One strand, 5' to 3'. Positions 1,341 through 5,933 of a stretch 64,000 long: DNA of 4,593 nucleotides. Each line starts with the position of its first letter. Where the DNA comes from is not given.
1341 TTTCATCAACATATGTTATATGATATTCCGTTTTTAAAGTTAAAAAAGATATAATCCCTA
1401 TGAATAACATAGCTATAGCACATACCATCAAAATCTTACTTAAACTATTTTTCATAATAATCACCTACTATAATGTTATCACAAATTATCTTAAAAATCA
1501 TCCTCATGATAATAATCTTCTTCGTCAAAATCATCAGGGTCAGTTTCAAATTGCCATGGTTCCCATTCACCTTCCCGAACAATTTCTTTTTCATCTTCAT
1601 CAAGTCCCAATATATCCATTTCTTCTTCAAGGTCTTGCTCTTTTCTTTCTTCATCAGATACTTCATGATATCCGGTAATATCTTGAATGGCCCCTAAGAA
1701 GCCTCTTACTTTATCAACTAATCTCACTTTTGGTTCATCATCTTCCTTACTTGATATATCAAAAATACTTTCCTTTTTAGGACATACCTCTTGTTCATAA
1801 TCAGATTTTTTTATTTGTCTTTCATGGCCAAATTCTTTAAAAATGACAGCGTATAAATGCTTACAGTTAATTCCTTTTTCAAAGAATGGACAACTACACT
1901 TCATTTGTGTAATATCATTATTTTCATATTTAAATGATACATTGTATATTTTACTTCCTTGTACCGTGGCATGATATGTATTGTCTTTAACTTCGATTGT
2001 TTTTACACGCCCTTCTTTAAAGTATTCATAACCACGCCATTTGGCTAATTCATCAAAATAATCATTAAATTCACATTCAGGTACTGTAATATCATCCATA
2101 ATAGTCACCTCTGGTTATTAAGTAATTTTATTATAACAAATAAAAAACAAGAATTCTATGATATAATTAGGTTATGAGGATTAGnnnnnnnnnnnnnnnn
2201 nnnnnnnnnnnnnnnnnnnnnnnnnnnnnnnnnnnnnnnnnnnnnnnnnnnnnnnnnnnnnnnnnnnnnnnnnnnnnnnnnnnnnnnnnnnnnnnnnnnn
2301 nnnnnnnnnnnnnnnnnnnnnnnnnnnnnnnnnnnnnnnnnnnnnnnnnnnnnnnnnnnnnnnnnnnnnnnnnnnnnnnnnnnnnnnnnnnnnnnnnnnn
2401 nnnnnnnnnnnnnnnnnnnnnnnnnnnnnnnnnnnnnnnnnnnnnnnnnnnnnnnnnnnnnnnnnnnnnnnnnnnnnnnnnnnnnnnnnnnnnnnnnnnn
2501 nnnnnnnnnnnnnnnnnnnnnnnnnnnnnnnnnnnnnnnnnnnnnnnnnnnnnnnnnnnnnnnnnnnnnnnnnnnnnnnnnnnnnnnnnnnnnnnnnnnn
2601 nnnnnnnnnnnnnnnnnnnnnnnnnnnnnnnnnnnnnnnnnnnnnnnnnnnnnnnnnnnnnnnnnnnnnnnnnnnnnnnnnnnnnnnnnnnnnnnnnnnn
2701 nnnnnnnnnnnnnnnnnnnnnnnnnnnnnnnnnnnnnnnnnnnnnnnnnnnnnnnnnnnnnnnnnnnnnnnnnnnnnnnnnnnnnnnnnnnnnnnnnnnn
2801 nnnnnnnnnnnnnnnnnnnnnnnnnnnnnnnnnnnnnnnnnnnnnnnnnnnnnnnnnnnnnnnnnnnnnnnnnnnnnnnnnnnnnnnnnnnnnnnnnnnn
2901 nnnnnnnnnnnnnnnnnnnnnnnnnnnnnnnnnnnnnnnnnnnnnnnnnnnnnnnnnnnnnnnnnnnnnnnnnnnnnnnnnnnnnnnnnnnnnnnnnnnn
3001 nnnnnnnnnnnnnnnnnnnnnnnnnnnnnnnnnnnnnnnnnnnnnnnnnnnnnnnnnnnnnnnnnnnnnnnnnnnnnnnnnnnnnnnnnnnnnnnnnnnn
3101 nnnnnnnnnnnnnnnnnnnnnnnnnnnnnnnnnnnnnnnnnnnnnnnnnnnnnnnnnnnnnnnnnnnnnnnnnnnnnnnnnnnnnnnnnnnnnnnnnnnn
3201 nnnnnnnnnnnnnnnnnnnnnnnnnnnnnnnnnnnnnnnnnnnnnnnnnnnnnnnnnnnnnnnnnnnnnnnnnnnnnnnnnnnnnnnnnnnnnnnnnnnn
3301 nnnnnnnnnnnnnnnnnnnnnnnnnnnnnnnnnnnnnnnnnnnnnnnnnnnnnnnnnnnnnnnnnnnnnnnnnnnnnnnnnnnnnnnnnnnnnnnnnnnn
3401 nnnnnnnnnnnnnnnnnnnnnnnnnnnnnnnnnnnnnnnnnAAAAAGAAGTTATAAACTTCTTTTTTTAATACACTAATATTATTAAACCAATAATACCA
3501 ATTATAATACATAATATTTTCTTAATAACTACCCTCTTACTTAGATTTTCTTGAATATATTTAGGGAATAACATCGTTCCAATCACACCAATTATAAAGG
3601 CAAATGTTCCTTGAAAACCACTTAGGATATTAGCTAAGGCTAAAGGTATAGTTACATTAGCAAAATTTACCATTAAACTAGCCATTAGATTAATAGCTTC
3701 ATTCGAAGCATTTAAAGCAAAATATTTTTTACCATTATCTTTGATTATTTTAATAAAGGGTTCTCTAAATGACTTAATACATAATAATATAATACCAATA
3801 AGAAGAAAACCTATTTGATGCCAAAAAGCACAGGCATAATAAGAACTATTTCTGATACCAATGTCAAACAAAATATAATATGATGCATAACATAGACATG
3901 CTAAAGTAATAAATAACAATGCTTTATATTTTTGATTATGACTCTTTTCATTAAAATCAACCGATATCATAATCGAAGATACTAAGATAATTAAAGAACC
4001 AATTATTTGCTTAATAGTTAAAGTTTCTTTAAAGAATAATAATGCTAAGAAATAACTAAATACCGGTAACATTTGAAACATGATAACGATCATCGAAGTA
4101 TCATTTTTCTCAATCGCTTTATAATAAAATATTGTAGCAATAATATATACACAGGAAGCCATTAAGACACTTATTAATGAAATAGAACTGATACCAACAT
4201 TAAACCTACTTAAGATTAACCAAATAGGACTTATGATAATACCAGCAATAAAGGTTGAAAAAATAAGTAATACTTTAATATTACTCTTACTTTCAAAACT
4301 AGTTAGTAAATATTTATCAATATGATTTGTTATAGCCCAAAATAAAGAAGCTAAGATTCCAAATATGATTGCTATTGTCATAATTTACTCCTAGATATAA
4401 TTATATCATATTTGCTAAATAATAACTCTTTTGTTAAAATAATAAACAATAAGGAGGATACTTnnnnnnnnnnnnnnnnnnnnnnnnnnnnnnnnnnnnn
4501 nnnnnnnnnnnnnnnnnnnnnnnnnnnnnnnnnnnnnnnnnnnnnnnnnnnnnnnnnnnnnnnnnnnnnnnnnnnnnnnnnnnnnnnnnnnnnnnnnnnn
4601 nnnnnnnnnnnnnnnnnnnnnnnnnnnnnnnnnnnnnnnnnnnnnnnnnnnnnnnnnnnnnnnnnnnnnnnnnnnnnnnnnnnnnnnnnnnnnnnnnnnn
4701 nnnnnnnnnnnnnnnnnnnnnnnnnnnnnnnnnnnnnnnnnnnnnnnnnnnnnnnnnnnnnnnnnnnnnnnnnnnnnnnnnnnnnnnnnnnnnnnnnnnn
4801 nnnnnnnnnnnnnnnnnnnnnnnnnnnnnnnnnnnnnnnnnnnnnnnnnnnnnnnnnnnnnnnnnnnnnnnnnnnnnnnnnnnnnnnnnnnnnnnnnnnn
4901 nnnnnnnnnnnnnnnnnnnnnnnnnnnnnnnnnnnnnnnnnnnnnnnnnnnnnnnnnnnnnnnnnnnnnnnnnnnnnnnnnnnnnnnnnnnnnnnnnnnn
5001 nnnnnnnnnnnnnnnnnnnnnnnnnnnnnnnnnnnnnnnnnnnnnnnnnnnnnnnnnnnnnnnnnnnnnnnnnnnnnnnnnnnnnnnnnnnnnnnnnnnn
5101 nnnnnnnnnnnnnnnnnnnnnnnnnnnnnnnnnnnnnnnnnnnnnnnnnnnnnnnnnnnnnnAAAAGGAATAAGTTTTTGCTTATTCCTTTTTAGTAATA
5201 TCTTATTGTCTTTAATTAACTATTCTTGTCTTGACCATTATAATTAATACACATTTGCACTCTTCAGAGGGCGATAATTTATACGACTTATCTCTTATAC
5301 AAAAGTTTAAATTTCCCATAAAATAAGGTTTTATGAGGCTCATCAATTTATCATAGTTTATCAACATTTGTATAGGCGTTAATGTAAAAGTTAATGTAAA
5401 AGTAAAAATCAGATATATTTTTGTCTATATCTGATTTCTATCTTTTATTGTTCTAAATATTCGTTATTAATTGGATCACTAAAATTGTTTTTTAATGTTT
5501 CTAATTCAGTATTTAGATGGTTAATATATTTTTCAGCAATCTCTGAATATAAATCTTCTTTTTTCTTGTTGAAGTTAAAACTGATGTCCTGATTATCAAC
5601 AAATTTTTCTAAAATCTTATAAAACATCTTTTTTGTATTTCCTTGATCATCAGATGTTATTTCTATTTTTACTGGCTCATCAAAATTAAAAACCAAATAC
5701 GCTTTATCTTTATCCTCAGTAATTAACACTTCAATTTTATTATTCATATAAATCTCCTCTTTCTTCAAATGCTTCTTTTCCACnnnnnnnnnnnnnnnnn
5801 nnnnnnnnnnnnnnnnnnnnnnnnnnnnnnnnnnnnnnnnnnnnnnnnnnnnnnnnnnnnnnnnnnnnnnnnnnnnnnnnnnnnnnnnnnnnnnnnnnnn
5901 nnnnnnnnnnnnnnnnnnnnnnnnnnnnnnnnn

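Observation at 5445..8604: Three-gene operon: TM protein, PHP-phosphoesterase/ABC-ATPase fusion, small protein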

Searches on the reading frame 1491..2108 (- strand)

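Call 60: search_protein_families(library=pfam, proteins=[window:1491-2108:-], max_evalue=0.001)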
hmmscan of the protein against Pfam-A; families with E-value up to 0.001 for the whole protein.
window:1491-2108:- (205 aa): 1 family
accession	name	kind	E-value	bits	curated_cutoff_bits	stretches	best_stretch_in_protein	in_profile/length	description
PF04434.22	SWIM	-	5.9e-08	32.5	19.6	1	65-90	9-35/38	SWIM zinc finger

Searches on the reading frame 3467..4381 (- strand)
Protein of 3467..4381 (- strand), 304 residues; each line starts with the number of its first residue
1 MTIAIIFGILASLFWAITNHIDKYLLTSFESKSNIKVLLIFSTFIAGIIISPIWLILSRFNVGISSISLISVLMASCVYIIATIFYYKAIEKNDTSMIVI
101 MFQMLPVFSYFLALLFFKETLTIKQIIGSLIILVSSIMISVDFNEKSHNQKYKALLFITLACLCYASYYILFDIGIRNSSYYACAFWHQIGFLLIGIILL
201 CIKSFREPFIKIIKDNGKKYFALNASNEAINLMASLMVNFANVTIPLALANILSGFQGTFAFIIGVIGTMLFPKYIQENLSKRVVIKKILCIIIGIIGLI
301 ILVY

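Call 60: search_protein_families(library=pfam, proteins=[window:3467-4381:-], max_evalue=0.001)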
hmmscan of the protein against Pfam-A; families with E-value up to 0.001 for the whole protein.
window:3467-4381:- (304 aa): 1 family
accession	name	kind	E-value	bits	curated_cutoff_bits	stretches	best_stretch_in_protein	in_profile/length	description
PF00892.27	EamA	-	2.5e-15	57.4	28.2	1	3-140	2-134/135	EamA-like transporter family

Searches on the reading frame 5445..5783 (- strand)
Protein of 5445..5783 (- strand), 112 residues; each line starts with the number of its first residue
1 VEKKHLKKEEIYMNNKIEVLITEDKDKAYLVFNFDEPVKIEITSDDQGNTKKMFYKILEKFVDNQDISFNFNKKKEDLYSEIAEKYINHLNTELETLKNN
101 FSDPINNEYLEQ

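Call 3: search_protein_families(library=pfam, proteins=[window:5445-5783:-], max_evalue=0.01)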
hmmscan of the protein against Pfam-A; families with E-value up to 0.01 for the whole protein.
window:5445-5783:- (112 aa): 0 families

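Call 4: search_protein_families(library=padloc, proteins=[window:5445-5783:-], max_evalue=0.01)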
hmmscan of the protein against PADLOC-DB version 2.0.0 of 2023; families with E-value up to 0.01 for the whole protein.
window:5445-5783:- (112 aa): 0 families

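Call 5: search_protein_families(library=ncbifam, proteins=[window:5445-5783:-], max_evalue=0.01)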
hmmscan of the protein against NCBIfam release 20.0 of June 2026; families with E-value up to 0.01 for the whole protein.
window:5445-5783:- (112 aa): 0 families

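Call 17: find_homologous_proteins(query=window:5448-5747:-, max_evalue=0.001)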
Query seq(100 aa) (100 aa): 3 proteins with E <= 0.001 among 7 candidates.
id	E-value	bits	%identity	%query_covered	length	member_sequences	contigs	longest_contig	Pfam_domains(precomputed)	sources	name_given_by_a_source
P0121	1.0e-52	194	92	100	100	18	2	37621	-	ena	-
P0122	4.6e-35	138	79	86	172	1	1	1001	-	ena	-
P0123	1.5e-34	136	67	97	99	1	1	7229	-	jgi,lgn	jgi:hypothetical protein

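Call 24: search_protein_families(library=padloc, proteins=[window:5445-5747:-], max_evalue=1)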
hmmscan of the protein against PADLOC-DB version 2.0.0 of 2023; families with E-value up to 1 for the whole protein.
window:5445-5747:- (100 aa): 0 families

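Call 49: search_protein_representatives(protein=window:5448-5747:-)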
Query: 100 residues. Proteins with E-value up to 0.001 (for the whole library): 46; up to 1e-10: 5; up to 1e-30: 1. The best 46 are listed.
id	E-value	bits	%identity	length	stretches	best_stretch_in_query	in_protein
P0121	3.2e-53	194.1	92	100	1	1-100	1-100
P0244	9.3e-19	83.9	50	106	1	3-96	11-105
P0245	1.1e-15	74.0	47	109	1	2-89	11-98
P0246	1.6e-13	67.1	43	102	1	10-90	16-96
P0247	1.7e-13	67.0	44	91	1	5-89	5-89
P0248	1.4e-10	57.7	45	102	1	4-89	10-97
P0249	1.7e-10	57.4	34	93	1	3-91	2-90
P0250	2.1e-10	57.2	40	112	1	2-87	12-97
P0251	3.4e-10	56.5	39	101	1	1-85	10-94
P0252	1.7e-09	54.3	37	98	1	5-89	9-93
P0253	3.2e-08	50.2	40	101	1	2-88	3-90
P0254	5.5e-08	49.4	38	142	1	3-80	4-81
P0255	7.9e-08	48.9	37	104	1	11-89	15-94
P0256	8.3e-08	48.8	38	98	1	11-89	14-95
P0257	9.8e-08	48.6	36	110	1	1-84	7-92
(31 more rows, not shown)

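Call 56: predict_structure(alignment_id=A4)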
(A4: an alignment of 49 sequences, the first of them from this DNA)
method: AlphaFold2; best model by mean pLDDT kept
length: 100 residues; sequences in the alignment: 49
mean_pLDDT: 84.2   pTM: 0.71
mean pLDDT of the five models: 84.2, 83.6, 81.4, 80.3, 73.9
residues with pLDDT >= 90: 37; 70-90: 50; 50-70: 10; < 50: 3
segments of 3 or more residues with pLDDT < 50: none
pLDDT, mean of each block of 10 residues (from residue 1): 84 91 91 84 86 87 89 93 83 53
secondary structure, 60 per line:
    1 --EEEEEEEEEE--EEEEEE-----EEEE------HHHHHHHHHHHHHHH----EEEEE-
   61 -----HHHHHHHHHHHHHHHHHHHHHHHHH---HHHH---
elements in order: E3-12 E15-20 E26-29 H36-50 E55-59 H66-90 H94-97

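Call 61: fold_search(model_id=the predicted structure, library=pdb)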
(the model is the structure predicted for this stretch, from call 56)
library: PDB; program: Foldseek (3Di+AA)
matches with E <= 10: 520; with E <= 0.001: 0
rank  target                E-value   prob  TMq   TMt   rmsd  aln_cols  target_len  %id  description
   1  6rny_K                6.3e-02  0.38  0.30  0.12  16.9       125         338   10  PFV intasome - nucleosome strand transfer complex (released 2019-09-25)
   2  3hph_C                7.2e-02  0.77  0.34  0.19   7.4        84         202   14  Closed tetramer of Visna virus integrase (residues 1-219) in complex with LEDGF IBD (released 2009-07-28)
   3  3hph_B                7.7e-02  0.77  0.34  0.19   7.1        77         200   14  Closed tetramer of Visna virus integrase (residues 1-219) in complex with LEDGF IBD (released 2009-07-28)
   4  3hpg_C                7.7e-02  0.35  0.31  0.18  13.2       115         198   14  Visna virus integrase (residues 1-219) in complex with LEDGF IBD: examples of open integrase dimer-dimer interfaces (released 2009-07-28)
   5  5t3a                  8.7e-02  0.77  0.35  0.19   7.2        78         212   14  Maedi-Visna virus (MVV) integrase CCD-CTD (residues 60-275) (released 2017-01-18)
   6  7z1z_D                9.3e-02  0.72  0.35  0.16   7.2        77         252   16  MVV strand transfer complex (STC) intasome in complex with LEDGF/p75 at 3.5 A resolution (released 2022-05-11)
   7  3hph_A                1.0e-01  0.75  0.35  0.20   7.2        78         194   14  Closed tetramer of Visna virus integrase (residues 1-219) in complex with LEDGF IBD (released 2009-07-28)
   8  5m0r_C                1.0e-01  0.66  0.33  0.15   7.5        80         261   14  Cryo-EM reconstruction of the maedi-visna virus (MVV) strand transfer complex (released 2017-01-18)
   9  7u32_B                1.1e-01  0.66  0.35  0.19   7.5        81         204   16  MVV cleaved synaptic complex (CSC) intasome at 3.4 A resolution (released 2022-05-11)
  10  5m0r_B                1.1e-01  0.54  0.32  0.15   7.7        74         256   15  Cryo-EM reconstruction of the maedi-visna virus (MVV) strand transfer complex (released 2017-01-18)
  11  5m0r_G                1.1e-01  0.66  0.34  0.19   7.2        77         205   14  Cryo-EM reconstruction of the maedi-visna virus (MVV) strand transfer complex (released 2017-01-18)
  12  3hpg_D                1.1e-01  0.51  0.34  0.20  12.9       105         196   15  Visna virus integrase (residues 1-219) in complex with LEDGF IBD: examples of open integrase dimer-dimer interfaces (released 2009-07-28)
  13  3hph_D                1.2e-01  0.72  0.35  0.20   7.2        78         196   14  Closed tetramer of Visna virus integrase (residues 1-219) in complex with LEDGF IBD (released 2009-07-28)
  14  7z1z_B                1.3e-01  0.44  0.32  0.18   7.7        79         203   14  MVV strand transfer complex (STC) intasome in complex with LEDGF/p75 at 3.5 A resolution (released 2022-05-11)
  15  3hpg_F                1.5e-01  0.28  0.30  0.17  13.4       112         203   13  Visna virus integrase (residues 1-219) in complex with LEDGF IBD: examples of open integrase dimer-dimer interfaces (released 2009-07-28)
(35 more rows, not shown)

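Call 62: search_protein_families(library=phrogs, proteins=[window:5445-5747:-], max_evalue=0.01)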
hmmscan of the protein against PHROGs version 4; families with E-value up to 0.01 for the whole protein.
window:5445-5747:- (100 aa): 0 families

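Call 82: search_solved_structures(query=A4, max_evalue=1)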
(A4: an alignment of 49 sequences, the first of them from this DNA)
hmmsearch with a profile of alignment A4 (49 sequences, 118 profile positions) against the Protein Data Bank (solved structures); distinct sequences matched with E-value up to 1: 1.
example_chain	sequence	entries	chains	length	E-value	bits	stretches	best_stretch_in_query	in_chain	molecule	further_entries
7olc_SU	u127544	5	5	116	0.93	12.6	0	33-65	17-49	40S ribosomal protein S20-like protein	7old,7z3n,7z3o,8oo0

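Call 86: fold_search(model_id=the predicted structure, library=viral)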
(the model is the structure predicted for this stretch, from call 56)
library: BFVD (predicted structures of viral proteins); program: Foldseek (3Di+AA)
matches with E <= 10: 752; with E <= 0.001: 0
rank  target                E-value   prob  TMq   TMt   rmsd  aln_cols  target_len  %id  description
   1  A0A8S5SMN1            3.5e-02  0.57  0.25  0.19  13.8        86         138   17  Uncharacterized protein [Siphoviridae sp. ct7Qv4]
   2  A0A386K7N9            4.5e-02  0.57  0.28  0.37   5.9        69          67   10  (no name in the UniProt tables at hand)
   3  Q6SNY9                5.5e-02  0.84  0.36  0.12   7.0        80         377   14  Pol protein (Fragment) [Small ruminant lentivirus]
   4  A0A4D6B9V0            7.7e-02  0.69  0.31  0.40   4.5        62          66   14  (no name in the UniProt tables at hand)
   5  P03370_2              8.7e-02  0.72  0.35  0.07   7.5        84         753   14  Gag-Pol polyprotein [Maedi visna virus (strain 1514)]
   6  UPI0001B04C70         9.3e-02  0.72  0.35  0.18   7.2        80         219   14  (no name look-up for this kind of identifier)
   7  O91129                1.1e-01  0.77  0.36  0.28   5.8        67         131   13  DNA polymerase (Fragment) [Human immunodeficiency virus 2]
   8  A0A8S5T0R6            1.3e-01  0.89  0.41  0.56   4.2        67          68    9  MHC CLASS I POLYPEPTIDE-RELATED SEQUENCE SYSTEM-VIRAL PROTEIN COMPLEX, IMMUNE [Siphoviridae sp. ctiJm4]
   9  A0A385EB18            1.3e-01  0.75  0.36  0.22   3.8        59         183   14  Uncharacterized protein [Caulobacter phage CcrPW]
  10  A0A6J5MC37            1.3e-01  0.57  0.26  0.39   8.0        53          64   17  Uncharacterized protein [uncultured Caudovirales phage]
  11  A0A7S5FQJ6            1.3e-01  0.38  0.28  0.35   8.3        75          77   16  Uncharacterized protein [Bacteriophage DSS3_VP1]
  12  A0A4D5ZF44            1.5e-01  0.28  0.24  0.33   7.3        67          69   13  (no name in the UniProt tables at hand)
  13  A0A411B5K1            1.8e-01  0.47  0.31  0.43   5.5        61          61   13  HicB-like antitoxin [Mycobacterium phage Nibb]
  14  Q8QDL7                1.9e-01  0.54  0.35  0.22   7.2        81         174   16  Pol protein (Fragment) [Simian immunodeficiency virus]
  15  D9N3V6                2.0e-01  0.30  0.30  0.09  14.1       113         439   12  Pol protein (Fragment) [Simian immunodeficiency virus]
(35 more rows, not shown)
